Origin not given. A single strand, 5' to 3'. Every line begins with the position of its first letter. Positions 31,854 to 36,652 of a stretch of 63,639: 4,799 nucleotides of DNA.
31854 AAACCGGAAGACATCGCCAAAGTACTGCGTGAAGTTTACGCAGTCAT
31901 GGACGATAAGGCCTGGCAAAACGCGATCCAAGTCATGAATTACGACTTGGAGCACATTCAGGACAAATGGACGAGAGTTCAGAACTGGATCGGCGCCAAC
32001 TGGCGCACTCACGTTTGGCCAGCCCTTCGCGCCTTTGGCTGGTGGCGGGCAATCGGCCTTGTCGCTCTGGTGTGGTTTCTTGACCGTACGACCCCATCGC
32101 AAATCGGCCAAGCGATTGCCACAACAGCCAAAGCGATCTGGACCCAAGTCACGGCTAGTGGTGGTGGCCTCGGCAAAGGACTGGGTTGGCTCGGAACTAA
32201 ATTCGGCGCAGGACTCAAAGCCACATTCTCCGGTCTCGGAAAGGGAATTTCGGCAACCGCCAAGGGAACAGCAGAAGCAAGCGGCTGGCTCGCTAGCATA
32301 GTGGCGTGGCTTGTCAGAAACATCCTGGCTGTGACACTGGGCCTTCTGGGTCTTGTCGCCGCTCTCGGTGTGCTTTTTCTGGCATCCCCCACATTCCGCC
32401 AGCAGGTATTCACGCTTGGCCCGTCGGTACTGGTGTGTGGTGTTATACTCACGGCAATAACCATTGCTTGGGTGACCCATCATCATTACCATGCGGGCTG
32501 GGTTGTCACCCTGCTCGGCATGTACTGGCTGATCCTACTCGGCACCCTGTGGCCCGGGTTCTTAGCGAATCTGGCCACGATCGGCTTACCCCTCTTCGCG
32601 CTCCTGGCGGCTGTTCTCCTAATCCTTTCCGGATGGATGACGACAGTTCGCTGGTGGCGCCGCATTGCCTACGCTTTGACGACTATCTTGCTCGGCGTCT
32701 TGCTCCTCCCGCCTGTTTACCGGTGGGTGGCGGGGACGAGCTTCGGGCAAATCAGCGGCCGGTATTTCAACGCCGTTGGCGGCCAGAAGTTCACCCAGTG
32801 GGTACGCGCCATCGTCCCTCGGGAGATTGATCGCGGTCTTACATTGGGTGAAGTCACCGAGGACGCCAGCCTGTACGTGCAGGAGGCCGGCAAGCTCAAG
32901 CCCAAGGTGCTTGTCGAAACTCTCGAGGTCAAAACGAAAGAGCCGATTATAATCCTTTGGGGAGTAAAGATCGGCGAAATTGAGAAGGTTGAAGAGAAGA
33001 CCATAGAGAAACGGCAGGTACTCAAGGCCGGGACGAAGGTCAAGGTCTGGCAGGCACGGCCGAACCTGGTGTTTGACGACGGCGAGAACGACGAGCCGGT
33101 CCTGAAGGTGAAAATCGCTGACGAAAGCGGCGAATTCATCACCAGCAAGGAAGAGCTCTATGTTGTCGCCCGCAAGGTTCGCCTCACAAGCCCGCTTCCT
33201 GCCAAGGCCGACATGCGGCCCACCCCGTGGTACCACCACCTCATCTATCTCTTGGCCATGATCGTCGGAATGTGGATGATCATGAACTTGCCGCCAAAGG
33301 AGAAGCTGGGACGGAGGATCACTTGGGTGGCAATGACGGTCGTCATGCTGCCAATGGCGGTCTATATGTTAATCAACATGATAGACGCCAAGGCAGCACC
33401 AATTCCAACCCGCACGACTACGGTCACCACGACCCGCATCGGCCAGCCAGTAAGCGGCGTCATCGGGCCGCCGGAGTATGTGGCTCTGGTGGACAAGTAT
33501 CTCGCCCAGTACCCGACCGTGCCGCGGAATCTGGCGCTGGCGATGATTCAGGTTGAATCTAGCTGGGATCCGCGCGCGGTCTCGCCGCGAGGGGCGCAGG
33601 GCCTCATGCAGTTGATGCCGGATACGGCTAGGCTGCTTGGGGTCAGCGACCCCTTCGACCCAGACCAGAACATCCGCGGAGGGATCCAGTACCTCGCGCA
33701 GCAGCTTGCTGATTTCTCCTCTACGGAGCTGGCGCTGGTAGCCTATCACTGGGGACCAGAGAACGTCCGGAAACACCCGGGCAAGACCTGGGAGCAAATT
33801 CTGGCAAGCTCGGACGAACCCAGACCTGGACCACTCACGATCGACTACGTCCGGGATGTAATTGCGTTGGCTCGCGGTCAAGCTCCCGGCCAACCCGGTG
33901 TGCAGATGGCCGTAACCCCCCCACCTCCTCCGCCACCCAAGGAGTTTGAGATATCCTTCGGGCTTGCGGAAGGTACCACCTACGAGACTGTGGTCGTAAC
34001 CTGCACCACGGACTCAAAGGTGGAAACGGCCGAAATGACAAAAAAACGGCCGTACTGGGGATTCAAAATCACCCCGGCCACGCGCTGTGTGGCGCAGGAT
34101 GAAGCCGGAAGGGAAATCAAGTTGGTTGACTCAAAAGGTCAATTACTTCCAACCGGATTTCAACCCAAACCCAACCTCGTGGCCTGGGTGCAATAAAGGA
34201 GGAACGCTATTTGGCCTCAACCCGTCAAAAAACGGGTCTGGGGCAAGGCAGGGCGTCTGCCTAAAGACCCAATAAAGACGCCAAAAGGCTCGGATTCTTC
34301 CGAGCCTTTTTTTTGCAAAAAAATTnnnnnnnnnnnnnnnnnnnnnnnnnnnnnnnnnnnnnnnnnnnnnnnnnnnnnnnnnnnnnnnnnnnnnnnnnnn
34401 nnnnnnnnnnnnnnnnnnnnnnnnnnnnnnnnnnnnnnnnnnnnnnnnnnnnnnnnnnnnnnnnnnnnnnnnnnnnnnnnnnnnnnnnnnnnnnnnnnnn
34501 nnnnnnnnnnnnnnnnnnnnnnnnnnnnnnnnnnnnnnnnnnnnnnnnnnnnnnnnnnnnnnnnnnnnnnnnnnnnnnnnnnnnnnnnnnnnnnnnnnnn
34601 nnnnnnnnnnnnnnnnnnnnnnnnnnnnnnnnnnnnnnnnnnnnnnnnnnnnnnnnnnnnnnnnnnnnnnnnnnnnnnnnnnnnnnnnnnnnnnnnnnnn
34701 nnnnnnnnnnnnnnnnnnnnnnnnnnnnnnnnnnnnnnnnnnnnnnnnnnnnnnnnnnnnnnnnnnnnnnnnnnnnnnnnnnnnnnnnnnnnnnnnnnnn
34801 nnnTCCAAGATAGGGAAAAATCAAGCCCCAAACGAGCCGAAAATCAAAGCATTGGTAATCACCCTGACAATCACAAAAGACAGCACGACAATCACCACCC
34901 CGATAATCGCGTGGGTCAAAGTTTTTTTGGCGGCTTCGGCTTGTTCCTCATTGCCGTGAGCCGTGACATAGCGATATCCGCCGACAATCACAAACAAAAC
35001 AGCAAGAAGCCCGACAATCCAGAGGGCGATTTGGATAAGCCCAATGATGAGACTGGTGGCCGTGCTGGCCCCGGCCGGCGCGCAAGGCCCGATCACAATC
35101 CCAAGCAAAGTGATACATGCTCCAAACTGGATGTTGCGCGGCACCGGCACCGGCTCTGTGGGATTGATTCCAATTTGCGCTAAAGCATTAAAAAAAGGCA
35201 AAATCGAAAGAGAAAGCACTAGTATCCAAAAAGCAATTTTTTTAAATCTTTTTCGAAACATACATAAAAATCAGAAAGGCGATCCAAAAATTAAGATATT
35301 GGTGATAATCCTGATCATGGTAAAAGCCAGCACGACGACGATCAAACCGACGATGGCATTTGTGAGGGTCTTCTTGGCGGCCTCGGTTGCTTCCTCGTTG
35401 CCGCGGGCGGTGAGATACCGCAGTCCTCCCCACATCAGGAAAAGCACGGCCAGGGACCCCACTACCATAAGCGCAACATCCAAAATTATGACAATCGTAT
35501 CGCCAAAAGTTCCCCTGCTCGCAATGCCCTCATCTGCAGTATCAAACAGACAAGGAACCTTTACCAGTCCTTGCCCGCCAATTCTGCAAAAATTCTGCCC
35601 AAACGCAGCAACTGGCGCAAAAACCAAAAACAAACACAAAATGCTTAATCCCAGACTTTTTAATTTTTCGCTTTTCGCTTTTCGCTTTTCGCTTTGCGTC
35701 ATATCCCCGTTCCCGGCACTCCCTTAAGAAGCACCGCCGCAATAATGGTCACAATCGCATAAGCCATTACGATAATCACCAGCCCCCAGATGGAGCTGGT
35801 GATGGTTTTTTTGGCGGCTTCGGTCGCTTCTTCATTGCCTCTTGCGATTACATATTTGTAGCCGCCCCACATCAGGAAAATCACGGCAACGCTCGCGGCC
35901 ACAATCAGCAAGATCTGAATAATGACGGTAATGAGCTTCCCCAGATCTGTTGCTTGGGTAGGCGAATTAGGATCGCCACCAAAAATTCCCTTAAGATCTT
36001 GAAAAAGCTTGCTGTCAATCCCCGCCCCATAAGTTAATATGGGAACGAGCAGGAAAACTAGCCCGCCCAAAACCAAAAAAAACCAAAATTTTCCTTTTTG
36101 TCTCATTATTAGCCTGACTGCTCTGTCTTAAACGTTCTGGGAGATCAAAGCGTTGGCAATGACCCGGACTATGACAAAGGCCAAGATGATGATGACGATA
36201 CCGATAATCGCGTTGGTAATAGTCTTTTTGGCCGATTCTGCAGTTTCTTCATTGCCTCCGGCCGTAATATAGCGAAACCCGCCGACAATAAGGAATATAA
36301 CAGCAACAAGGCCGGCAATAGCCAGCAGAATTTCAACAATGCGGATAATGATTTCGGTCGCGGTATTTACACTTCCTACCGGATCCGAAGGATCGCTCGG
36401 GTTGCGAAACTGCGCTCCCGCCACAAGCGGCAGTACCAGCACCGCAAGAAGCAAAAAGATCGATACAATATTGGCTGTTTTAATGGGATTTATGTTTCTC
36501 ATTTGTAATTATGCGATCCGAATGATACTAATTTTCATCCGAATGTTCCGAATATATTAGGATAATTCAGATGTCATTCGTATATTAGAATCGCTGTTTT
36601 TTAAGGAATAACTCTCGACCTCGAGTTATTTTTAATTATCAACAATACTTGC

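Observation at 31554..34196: Polytopic membrane protein carrying a tethered lytic transglycosylase beside the pilin array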

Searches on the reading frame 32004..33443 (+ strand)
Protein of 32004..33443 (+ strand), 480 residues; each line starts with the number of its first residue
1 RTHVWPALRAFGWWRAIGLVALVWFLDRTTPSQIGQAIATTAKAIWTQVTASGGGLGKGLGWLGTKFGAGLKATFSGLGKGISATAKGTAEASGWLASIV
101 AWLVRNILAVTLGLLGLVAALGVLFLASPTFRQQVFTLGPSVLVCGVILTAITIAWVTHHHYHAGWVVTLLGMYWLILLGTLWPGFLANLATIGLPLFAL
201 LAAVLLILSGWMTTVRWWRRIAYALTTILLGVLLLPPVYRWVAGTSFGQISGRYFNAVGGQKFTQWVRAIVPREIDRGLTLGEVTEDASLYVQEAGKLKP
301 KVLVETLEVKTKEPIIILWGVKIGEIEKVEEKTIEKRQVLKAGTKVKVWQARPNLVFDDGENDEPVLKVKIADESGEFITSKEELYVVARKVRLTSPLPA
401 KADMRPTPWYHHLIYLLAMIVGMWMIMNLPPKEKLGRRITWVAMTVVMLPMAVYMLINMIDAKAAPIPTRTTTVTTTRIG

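Call 89: search_solved_structures(query=A5, max_evalue=10, show_alignments=0)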
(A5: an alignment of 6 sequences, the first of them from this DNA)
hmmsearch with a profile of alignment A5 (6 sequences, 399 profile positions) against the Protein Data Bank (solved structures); distinct sequences matched with E-value up to 10: 4.
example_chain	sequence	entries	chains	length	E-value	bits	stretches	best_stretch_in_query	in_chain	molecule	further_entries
9ivc_B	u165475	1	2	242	0.69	12.4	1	119-180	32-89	Inositol phosphorylceramide synthase regulatory subunit KEI1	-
9vj3_B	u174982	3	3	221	0.84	12.1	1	120-180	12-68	Inositol phosphorylceramide synthase regulatory subunit KEI1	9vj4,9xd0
8rw9_E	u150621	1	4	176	8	8.9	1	265-354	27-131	S-layer protein sap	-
8rwf_A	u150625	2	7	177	8.3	8.8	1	265-354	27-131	S-layer protein sap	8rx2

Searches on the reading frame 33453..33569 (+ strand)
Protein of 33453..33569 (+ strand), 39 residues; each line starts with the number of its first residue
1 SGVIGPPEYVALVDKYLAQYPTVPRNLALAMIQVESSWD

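Call 51: find_related_loci(query=A2, collection=viral_contigs, flank=10000)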
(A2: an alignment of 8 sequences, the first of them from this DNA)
Query A2 (39 aa) in viral_contigs; peptide patterns used: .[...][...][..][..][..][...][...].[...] (x = any residue, [..] = any of these).
28 stretches matched a pattern, but none encodes a relative of the query by tblastn (E <= 1e-3).

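Call 54: find_related_loci(query=A3, collection=metagenome_contigs, flank=10000)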
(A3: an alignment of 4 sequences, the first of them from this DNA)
Query A3 (39 aa) in metagenome_contigs; peptide patterns used: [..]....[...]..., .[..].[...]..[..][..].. (x = any residue, [..] = any of these).
100 stretches matched a pattern; 2 encode a relative of the query (tblastn E <= 1e-3); 2 distinct loci.
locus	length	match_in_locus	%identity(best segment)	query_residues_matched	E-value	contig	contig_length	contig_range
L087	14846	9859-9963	74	5-39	3e-16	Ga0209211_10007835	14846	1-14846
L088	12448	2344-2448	74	5-39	3e-16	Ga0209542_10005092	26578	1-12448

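Call 79: search_protein_families(library=pfam, proteins=[L088:134-751:+, L088:761-1351:+], max_evalue=0.05)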
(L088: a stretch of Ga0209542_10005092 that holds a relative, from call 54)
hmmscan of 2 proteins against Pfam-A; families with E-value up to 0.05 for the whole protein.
L088:134-751:+ (205 aa): 0 families

L088:761-1351:+ (196 aa): 1 family
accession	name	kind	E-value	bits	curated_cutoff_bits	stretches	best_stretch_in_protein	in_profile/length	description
PF04313.20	HSDR_N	-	0.03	14.6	25.1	1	76-123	110-158/198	Type I restriction enzyme R protein N terminus (HSDR_N)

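Call 95: search_protein_families(library=pfam, proteins=[L087:990-3194:-, L087:3269-3988:-, L087:4172-5164:-, L087:5161-7008:-, L087:355-981:-], max_evalue=0.001)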
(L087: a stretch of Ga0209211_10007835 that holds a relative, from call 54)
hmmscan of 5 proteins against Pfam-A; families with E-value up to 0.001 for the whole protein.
L087:990-3194:- (734 aa): 5 families
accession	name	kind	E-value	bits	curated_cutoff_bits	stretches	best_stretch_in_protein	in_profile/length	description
PF02463.25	SMC_N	-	1.5e-67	227.7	40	1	2-717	1-219/220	RecF/RecN/SMC N terminal domain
PF13175.12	AAA_15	-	2.5e-10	41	32.1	1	1-85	1-84/374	AAA ATPase domain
PF13476.12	AAA_23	-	9.4e-10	39.9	27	1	5-220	1-188/201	AAA domain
PF13304.12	AAA_21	-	1.2e-09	39.1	27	1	27-70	2-50/304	AAA domain, putative AbiEii toxin, Type IV TA system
PF13555.12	AAA_29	-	0.00034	20.7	27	1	3-48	1-46/61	P-loop containing region of AAA domain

L087:3269-3988:- (239 aa): 4 families
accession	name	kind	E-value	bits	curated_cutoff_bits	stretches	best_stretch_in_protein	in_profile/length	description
PF14622.11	Ribonucleas_3_3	-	3.4e-41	140.9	35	1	30-158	3-127/128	Ribonuclease-III-like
PF00636.31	Ribonuclease_3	-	9.1e-26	91.1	27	1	54-143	1-102/102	Ribonuclease III domain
PF00035.32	dsrm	-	1.5e-18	67.5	23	1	171-236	1-65/66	Double-stranded RNA binding motif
PF22935.1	RM44_endonuclase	-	3.1e-09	37.5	27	1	22-138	13-139/139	Large ribosomal subunit protein mL44, endonuclease domain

L087:4172-5164:- (330 aa): 0 families

L087:5161-7008:- (615 aa): 9 families
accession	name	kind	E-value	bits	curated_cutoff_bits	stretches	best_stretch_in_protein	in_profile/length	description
PF01434.24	Peptidase_M41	-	1.8e-65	220.9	29.9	1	414-601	2-190/191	Peptidase family M41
PF00004.35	AAA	-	1.4e-46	158.6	21.2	1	200-332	1-130/131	ATPase family associated with various cellular activities (AAA)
PF17862.7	AAA_lid_3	-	2e-14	53.2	27.2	1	355-398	1-44/45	AAA+ lid domain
PF06480.20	FtsH_ext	-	2.3e-09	37.8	25.5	1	9-97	2-88/103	FtsH Extracellular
PF07728.20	AAA_5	-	9.1e-08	32.6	22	1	199-321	1-137/139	AAA domain (dynein-related subfamily)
PF06068.19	TIP49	-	9e-05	22.2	23.8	1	198-235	51-90/347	TIP49 P-loop domain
PF13207.12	AAA_17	-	0.00013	22.7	27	1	203-255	1-52/136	AAA domain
PF13191.12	AAA_16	-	0.0003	21.8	32.6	0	197-221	24-48/167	AAA ATPase domain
PF05496.18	RuvB_N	-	0.0003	21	27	1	163-237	6-72/159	Holliday junction DNA helicase RuvB P-loop domain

L087:355-981:- (208 aa): 1 family
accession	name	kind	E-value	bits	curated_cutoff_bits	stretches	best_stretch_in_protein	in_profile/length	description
PF09335.16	VTT_dom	-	1e-22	81.4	33.9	1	41-166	1-121/123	VTT domain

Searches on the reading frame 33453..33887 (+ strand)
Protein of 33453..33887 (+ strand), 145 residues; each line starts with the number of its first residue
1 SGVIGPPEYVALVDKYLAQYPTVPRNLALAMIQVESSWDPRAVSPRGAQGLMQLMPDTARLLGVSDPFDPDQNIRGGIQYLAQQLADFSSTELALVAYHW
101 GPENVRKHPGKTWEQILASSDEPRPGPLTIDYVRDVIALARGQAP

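Call 63: find_homologous_proteins(query=A4, max_evalue=1e-25)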
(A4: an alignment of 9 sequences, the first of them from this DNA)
Query A4 (9 sequences) (145 aa, profile of the alignment): 1851 proteins with E <= 1e-25 among 8000 candidates; the best 120 are listed.
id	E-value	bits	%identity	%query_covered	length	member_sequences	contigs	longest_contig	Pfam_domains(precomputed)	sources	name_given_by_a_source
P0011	2.3e-52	194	63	82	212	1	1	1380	PF01847.23,PF01464.26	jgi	jgi:hypothetical protein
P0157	6.5e-37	144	44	94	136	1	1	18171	PF01464.26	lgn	-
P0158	1.0e-36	144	44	94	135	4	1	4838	PF01464.26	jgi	-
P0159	1.5e-36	143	45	77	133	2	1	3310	PF13406.12,PF01464.26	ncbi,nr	ncbi:MAG: lytic transglycosylase domain-containing protein, partial [Acidobacterium ailaaui]|nr:lyti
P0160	2.4e-36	142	47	78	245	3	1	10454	PF13406.12,PF01464.26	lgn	-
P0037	7.3e-36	141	53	67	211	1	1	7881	PF01464.26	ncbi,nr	ncbi:MAG: lytic transglycosylase domain-containing protein [Caulobacteraceae bacterium]|nr:lytic tra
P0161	4.7e-35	138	44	79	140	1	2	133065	PF01464.26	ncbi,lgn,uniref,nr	ncbi:hypothetical protein J19TS2_30850 [Cohnella xylanilytica]|uniref:lytic transglycosylase domain-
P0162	5.4e-34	135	44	79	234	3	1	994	PF18013.7,PF13406.12,PF01464.26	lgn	-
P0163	8.4e-34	134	56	72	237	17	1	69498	PF13511.12,PF01464.26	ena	-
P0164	1.0e-33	134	55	72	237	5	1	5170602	PF13511.12,PF01464.26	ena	-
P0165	1.4e-33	133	48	74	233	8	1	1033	PF13511.12,PF01464.26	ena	-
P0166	1.9e-33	133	50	80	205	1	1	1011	PF01464.26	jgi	jgi:soluble lytic murein transglycosylase-like protein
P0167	2.1e-33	133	61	55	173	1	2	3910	PF01464.26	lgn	-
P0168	4.3e-33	132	51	68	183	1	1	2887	PF13406.12,PF01464.26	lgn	-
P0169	4.4e-33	132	49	70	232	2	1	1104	PF13511.12,PF01464.26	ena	-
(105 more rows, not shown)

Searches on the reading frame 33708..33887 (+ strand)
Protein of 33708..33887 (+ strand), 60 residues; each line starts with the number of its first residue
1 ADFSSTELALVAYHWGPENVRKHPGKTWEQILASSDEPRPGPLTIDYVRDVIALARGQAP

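Call 101: find_related_loci(query=A6, collection=viral_contigs, flank=8000)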
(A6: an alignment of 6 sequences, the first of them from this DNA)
Query A6 (60 aa) in viral_contigs; peptide patterns used: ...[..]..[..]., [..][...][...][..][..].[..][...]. (x = any residue, [..] = any of these).
212 stretches matched a pattern; 77 encode a relative of the query (tblastn E <= 1e-3); 77 distinct loci.
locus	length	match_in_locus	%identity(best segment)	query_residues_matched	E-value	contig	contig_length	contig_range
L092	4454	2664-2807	43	3-60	4e-8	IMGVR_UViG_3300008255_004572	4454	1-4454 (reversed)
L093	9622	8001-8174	39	3-55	7e-8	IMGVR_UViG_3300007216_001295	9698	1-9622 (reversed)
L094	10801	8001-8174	39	3-55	7e-8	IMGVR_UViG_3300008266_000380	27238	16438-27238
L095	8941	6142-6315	39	3-55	7e-8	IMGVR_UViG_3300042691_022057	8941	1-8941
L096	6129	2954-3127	39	3-55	7e-8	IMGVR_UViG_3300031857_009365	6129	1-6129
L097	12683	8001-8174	41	2-54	7e-8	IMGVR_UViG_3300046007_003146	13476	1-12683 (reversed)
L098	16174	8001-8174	38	2-54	1e-7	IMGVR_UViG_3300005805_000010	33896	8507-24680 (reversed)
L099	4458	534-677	41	3-60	2e-7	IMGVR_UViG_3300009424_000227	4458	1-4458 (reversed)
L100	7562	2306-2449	41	3-60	2e-7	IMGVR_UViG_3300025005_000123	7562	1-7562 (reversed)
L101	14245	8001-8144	41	3-60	2e-7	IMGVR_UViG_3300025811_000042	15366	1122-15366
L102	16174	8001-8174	38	2-54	2e-7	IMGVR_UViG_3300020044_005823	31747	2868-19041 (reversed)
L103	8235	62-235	38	2-54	4e-7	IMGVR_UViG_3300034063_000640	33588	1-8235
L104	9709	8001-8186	44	2-53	6e-7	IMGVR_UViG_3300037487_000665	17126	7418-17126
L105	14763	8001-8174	38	2-54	5e-7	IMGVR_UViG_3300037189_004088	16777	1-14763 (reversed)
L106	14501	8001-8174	38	2-54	5e-7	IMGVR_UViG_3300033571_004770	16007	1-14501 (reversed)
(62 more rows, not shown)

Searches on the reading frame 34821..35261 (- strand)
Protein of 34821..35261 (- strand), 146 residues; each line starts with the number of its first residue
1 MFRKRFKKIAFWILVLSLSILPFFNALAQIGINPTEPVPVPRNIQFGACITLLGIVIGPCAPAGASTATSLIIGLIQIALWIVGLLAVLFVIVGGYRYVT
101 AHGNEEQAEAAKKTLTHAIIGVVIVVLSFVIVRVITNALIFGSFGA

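Call 3: search_protein_families(library=pfam, proteins=[window:34821-35261:-], max_evalue=0.01)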
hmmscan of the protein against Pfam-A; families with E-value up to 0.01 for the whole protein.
window:34821-35261:- (146 aa): 2 families
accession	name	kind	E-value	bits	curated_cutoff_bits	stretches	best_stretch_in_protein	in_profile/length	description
PF18895.5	T4SS_pilin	-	1.4e-12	47.9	26.6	1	67-135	4-71/71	Type IV secretion system pilin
PF16995.10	tRNA-synt_2_TM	-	0.0015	18.8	26.8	0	5-44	67-106/215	Transmembrane region of lysyl-tRNA synthetase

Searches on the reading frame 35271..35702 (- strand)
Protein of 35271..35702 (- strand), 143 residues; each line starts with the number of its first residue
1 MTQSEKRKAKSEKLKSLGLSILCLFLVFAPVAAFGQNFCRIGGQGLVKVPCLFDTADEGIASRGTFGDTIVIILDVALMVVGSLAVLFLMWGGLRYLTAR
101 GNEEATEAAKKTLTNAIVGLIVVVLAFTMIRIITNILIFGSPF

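Call 3: search_protein_families(library=pfam, proteins=[window:35271-35702:-], max_evalue=0.01)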
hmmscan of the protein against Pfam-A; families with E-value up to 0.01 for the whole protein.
window:35271-35702:- (143 aa): 2 families
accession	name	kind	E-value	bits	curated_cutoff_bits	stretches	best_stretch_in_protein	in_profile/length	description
PF18895.5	T4SS_pilin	-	1.6e-12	47.8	26.6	1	73-132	12-70/71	Type IV secretion system pilin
PF05987.18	DUF898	-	0.0048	16.5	28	0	60-135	171-246/336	Bacterial protein of unknown function (DUF898)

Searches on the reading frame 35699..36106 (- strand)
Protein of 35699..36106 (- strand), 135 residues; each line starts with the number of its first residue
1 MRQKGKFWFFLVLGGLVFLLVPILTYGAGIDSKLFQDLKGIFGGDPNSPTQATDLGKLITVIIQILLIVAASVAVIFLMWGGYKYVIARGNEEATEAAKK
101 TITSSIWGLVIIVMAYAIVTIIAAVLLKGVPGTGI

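Call 3: search_protein_families(library=pfam, proteins=[window:35699-36106:-], max_evalue=0.01)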
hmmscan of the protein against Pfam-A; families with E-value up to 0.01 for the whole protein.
window:35699-36106:- (135 aa): 3 families
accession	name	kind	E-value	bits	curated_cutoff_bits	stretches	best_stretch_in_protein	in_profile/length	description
PF18895.5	T4SS_pilin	-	4.8e-09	36.6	26.6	1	58-122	8-71/71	Type IV secretion system pilin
PF04956.18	TrbC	-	0.00034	21.2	27.9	1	53-121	35-97/98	TrbC/VIRB2 pilin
PF06772.16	LtrA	-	0.0023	17.7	31.9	1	63-125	209-272/356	Bacterial low temperature requirement A protein (LtrA)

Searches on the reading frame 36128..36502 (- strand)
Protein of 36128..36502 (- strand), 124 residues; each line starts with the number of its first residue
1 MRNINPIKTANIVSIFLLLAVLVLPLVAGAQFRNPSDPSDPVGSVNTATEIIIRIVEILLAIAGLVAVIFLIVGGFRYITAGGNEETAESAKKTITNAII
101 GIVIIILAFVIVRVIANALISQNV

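Call 3: search_protein_families(library=pfam, proteins=[window:36128-36502:-], max_evalue=0.01)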
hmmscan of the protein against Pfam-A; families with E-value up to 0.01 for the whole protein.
window:36128-36502:- (124 aa): 6 families
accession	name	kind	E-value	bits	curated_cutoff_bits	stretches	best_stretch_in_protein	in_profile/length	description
PF18895.5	T4SS_pilin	-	1.1e-15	57.8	26.6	1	45-115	2-71/71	Type IV secretion system pilin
PF04956.18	TrbC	-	2e-06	28.4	27.9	1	7-113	7-96/98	TrbC/VIRB2 pilin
PF14110.11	DUF4282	-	0.0031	18.5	27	1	48-121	8-73/86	Domain of unknown function (DUF4282)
PF24003.1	DUF7319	-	0.0045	16.9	27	1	43-122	111-175/205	Domain of unknown function (DUF7319)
PF02322.20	Cyt_bd_oxida_II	-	0.0065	16.3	35.6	1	14-113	114-209/302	Cytochrome bd terminal oxidase subunit II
PF06664.17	WLS-like_TM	-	0.0072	16.1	28.3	1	16-115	114-212/247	Wntless-like, transmembrane domain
